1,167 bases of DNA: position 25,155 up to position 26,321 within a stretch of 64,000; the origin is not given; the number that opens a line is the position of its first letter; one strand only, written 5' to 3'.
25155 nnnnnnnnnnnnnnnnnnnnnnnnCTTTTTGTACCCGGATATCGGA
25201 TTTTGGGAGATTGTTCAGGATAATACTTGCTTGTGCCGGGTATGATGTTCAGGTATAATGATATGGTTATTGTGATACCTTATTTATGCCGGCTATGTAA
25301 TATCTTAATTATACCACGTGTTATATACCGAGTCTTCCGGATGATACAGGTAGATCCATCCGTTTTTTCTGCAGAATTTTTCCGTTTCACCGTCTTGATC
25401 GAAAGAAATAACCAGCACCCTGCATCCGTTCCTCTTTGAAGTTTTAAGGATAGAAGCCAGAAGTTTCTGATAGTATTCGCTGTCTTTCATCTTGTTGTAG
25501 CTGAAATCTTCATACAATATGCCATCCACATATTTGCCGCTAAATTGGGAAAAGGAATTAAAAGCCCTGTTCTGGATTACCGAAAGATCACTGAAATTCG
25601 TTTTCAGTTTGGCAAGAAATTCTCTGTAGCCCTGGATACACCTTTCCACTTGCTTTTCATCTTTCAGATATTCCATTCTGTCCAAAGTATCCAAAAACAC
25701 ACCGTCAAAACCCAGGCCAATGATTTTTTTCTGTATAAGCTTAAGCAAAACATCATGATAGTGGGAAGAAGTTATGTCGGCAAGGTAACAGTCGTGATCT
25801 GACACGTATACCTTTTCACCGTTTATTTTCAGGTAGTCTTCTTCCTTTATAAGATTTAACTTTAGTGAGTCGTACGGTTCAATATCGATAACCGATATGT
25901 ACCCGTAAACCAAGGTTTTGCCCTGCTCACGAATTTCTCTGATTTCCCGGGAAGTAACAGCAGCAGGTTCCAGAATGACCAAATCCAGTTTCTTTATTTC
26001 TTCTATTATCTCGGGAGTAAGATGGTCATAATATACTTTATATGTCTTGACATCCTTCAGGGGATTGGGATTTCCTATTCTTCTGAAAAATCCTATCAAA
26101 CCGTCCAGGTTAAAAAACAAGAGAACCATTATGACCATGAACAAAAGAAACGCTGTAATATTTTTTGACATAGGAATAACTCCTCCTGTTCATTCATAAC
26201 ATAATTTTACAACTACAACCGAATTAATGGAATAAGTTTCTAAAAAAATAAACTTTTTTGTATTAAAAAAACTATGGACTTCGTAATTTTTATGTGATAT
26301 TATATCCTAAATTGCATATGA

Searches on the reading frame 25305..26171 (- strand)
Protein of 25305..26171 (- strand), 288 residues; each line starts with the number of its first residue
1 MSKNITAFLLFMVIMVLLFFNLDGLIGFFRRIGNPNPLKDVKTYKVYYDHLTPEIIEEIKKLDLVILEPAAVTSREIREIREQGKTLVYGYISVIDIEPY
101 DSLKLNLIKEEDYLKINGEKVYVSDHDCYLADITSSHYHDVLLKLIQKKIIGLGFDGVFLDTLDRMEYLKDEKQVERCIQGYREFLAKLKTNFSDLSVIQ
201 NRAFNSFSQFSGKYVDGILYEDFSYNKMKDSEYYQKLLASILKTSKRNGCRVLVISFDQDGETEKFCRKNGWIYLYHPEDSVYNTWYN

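Call 65: search_protein_families(library=pfam, proteins=[window:25305-26171:-], max_evalue=0.00001)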
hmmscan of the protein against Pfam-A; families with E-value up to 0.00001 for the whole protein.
window:25305-26171:- (288 aa): 2 families
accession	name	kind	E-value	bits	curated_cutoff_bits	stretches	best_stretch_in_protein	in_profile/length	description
PF03537.19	Glyco_hydro_114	-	6.8e-09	35.7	27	1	57-270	12-213/231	Glycoside-hydrolase family GH114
PF13199.12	Glyco_hydro_66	-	6.1e-06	25.6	23.7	1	125-254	221-347/546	Glycosyl hydrolase family 66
